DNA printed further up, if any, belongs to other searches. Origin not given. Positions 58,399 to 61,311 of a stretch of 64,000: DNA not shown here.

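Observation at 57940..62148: Unusual chromatin-protein architecture: DDT domain + beta-barrel region + C-terminal ARID in one 1400-aa protein with poly-acidic tail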

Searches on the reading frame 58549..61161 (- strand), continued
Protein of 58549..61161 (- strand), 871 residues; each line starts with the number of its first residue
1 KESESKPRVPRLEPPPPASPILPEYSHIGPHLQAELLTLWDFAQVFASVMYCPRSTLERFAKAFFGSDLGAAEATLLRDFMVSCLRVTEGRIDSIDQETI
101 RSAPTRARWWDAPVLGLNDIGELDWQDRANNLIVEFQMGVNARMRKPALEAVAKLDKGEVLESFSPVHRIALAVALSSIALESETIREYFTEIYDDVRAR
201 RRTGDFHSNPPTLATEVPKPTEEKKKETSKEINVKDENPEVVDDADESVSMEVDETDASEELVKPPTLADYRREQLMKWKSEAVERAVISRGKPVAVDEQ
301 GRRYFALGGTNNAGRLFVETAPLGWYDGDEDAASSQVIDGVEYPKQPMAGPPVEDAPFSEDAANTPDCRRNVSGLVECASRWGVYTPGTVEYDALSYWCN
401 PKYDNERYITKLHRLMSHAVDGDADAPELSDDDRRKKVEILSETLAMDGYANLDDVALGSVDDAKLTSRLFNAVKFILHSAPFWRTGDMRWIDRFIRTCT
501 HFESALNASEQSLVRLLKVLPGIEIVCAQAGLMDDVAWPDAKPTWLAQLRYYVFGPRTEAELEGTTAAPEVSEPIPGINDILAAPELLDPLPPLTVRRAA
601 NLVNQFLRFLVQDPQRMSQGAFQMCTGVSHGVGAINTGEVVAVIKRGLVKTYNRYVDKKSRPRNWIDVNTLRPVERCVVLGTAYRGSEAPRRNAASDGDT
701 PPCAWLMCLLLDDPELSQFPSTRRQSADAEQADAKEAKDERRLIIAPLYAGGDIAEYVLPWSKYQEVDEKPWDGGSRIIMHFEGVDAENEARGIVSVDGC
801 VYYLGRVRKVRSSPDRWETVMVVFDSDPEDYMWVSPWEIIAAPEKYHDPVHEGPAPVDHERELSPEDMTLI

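Call 32: search_protein_families(library=pfam, proteins=[P0155, P0159, P0164, P0172, P0181, P0153, P0167], max_evalue=0.01)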
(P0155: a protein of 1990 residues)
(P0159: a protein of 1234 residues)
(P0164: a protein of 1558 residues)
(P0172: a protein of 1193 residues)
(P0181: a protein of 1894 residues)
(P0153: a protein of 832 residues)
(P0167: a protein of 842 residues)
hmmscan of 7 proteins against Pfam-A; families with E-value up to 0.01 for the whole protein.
P0155 (1990 aa): 6 families
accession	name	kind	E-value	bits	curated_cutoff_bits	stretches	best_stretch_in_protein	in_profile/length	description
PF00439.30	Bromodomain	-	9.6e-08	32.3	21.7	1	26-110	3-74/84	Bromodomain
PF15613.11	WSD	-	5.8e-07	30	25.4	1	812-861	4-52/69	Williams-Beuren syndrome DDT (WSD), D-TOX E motif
PF15612.11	WHIM1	-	9.5e-07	28.7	19.1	1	720-751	11-42/46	WSTF, HB1, Itc1p, MBD9 motif 1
PF06507.19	ARF_AD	-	5.2e-05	23.5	27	0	1584-1622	54-81/84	Auxin response factor ancillary domain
PF02791.22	DDT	-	0.00011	22.7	22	1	517-548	4-35/58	DDT domain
PF12047.13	DNMT1-RFD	-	0.00015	22.3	22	1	279-360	50-136/144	Cytosine specific DNA methyltransferase replication foci domain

P0159 (1234 aa): 3 families
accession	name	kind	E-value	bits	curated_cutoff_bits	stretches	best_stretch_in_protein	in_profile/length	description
PF10537.14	WAC_Acf1_DNA_bd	-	7.4e-23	81.3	25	1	26-125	2-101/101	ATP-utilising chromatin assembly and remodelling N-terminal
PF15613.11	WSD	-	1.4e-16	60.9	25.4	1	896-1031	2-66/69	Williams-Beuren syndrome DDT (WSD), D-TOX E motif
PF02791.22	DDT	-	8.2e-08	32.7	22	1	450-516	2-58/58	DDT domain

P0164 (1558 aa): 4 families
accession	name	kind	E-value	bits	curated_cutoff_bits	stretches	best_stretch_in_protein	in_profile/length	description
PF10537.14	WAC_Acf1_DNA_bd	-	4.1e-27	95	25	1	23-122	1-101/101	ATP-utilising chromatin assembly and remodelling N-terminal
PF15613.11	WSD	-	7.1e-20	71.4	25.4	1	1059-1133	3-67/69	Williams-Beuren syndrome DDT (WSD), D-TOX E motif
PF00628.35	PHD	-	6.2e-10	39.4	24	1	512-561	1-47/47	PHD-finger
PF02791.22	DDT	-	0.003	18.1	22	1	699-752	2-56/58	DDT domain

P0172 (1193 aa): 3 families
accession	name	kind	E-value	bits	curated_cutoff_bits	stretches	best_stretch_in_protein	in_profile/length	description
PF10537.14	WAC_Acf1_DNA_bd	-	1.3e-21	77.3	25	1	26-124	3-101/101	ATP-utilising chromatin assembly and remodelling N-terminal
PF15613.11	WSD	-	5.4e-16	59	25.4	1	899-1031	2-65/69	Williams-Beuren syndrome DDT (WSD), D-TOX E motif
PF02791.22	DDT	-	6e-07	29.9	22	1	426-494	2-58/58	DDT domain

P0181 (1894 aa): 5 families
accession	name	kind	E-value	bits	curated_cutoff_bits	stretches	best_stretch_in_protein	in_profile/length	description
PF01388.27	ARID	-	4.1e-15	56.4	24.1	1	1639-1724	2-89/89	ARID/BRIGHT DNA binding domain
PF00439.30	Bromodomain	-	5.4e-10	39.6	21.7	1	26-88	8-73/84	Bromodomain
PF02791.22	DDT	-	6.5e-06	26.6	22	1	446-479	2-35/58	DDT domain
PF15613.11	WSD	-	8.1e-05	23.2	25.4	1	993-1061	4-65/69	Williams-Beuren syndrome DDT (WSD), D-TOX E motif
PF12047.13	DNMT1-RFD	-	0.00023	21.7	22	1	291-323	78-110/144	Cytosine specific DNA methyltransferase replication foci domain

P0153 (832 aa): 1 family
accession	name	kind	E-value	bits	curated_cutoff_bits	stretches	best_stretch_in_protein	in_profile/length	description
PF02791.22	DDT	-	1.7e-07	31.7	22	1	2-35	3-36/58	DDT domain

P0167 (842 aa): 2 families
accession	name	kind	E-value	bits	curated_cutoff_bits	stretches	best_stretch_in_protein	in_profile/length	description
PF12047.13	DNMT1-RFD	-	3.1e-10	40.7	22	1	308-388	63-143/144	Cytosine specific DNA methyltransferase replication foci domain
PF02791.22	DDT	-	1.1e-07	32.3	22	1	534-589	3-55/58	DDT domain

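Call 33: predict_structure(alignment_id=A2)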
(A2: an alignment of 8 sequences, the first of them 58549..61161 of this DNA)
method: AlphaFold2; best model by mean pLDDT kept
length: 871 residues; sequences in the alignment: 8
mean_pLDDT: 40.5   pTM: 0.22
mean pLDDT of the five models: 40.5, 40.0, 38.3, 37.2, 36.1
residues with pLDDT >= 90: 0; 70-90: 4; 50-70: 185; < 50: 682
segments of 3 or more residues with pLDDT < 50: 1-20, 29-32, 45-55, 66-144, 177-213, 220-264, 279-410, 447-461, 463-467, 469-541, 551-578, 585-676, 679-706, 716-738, 746-758, 768-770, 781-804, 813-819, 842-871
pLDDT, mean of each block of 10 residues (from residue 1): 35 37 53 52 44 51 48 42 35 24 25 26 30 32 55 64 57 51 39 38 32 54 31 28 27 29 54 58 32 37 38 34 34 41 33 28 32 29 32 28 37 52 55 62 49 37 48 43 34 40 35 40 38 40 47 46 47 48 46 33 32 32 35 30 30 31 36 46 36 34 48 43 32 39 49 42 53 55 38 41 53 48 53 51 41 37 35 30
secondary structure, 60 per line:
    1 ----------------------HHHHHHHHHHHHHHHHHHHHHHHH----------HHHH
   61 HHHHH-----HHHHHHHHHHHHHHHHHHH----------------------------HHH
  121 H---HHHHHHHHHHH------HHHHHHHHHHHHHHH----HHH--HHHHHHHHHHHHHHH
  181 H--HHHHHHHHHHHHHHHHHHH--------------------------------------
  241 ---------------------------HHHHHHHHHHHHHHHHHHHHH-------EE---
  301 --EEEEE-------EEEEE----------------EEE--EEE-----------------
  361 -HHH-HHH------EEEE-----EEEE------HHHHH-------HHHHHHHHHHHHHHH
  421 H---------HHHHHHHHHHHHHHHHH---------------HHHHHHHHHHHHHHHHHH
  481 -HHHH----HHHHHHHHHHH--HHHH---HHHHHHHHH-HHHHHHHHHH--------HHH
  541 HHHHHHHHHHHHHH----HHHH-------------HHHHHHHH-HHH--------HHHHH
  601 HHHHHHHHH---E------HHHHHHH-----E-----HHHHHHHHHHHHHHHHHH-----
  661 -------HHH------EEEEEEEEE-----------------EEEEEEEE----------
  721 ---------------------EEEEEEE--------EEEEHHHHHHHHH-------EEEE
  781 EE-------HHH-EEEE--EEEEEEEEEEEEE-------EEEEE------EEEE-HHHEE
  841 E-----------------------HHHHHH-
elements in order (helices of 4 or more, strands of 3 or more residues): H23-46 H57-65 H71-89 H118-121 H125-135 H142-156 H166-181 H184-202 H268-288 E303-307 E315-319 E336-338 E341-343 E375-378 E384-387 H394-398 H406-421 H431-447 H463-480 H482-485 H490-500 H503-506 H510-518 H520-529 H538-554 H559-562 H576-583 H596-609 H620-626 H638-655 E677-685 E703-710 E742-748 E757-760 H761-769 E777-782 E794-797 E800-812 E820-824 E831-834 E839-841 H865-870

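Call 44: list_cluster_members(proteins=[P0099, P0100, P0105, P0108, P0118, P0119, P0128, P0131, P0155, P0181])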
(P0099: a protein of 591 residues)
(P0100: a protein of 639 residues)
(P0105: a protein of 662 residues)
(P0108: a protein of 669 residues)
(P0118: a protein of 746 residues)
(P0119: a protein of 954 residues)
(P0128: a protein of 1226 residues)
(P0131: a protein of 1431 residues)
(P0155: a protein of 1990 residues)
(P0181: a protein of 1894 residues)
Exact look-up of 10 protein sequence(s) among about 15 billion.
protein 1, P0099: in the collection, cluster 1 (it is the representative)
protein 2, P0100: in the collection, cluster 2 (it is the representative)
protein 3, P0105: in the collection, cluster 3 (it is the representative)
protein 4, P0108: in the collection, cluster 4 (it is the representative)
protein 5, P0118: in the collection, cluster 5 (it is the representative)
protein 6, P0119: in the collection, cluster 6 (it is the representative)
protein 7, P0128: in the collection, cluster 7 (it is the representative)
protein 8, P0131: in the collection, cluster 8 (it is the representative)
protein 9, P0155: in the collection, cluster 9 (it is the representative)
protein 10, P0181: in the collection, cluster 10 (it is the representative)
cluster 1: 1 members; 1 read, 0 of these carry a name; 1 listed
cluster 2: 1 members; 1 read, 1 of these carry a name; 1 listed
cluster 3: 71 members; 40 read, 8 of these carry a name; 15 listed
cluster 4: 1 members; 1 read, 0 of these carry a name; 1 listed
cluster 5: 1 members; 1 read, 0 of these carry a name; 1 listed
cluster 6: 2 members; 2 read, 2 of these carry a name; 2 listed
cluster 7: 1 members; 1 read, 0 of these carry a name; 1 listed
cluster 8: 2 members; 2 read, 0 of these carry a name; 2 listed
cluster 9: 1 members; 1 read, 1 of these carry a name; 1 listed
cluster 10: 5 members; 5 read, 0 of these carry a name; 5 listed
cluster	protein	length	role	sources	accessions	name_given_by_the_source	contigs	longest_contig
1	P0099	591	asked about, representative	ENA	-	-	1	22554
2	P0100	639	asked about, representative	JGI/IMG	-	hypothetical protein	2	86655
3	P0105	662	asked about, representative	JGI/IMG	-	hypothetical protein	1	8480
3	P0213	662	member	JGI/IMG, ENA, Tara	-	hypothetical protein | strand:- start:1563 stop:3551 length:1989 start_codon:yes stop_codon:yes ...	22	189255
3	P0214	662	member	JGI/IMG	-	hypothetical protein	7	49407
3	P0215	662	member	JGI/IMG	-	hypothetical protein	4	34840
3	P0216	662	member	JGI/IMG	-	hypothetical protein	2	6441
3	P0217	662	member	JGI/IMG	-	hypothetical protein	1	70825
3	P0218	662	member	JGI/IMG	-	hypothetical protein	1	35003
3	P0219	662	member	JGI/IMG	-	hypothetical protein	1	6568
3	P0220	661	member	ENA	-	-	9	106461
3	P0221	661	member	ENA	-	-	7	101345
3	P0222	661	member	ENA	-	-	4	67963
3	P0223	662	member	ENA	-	-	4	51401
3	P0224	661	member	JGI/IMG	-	-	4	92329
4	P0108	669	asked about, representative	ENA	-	-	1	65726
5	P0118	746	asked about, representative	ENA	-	-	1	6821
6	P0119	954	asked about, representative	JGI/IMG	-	hypothetical protein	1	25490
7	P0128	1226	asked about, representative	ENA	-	-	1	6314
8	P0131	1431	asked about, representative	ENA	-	-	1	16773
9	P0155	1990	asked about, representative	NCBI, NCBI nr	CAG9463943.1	unnamed protein product [Pedinophyceae sp. YPF-701]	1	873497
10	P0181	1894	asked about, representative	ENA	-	-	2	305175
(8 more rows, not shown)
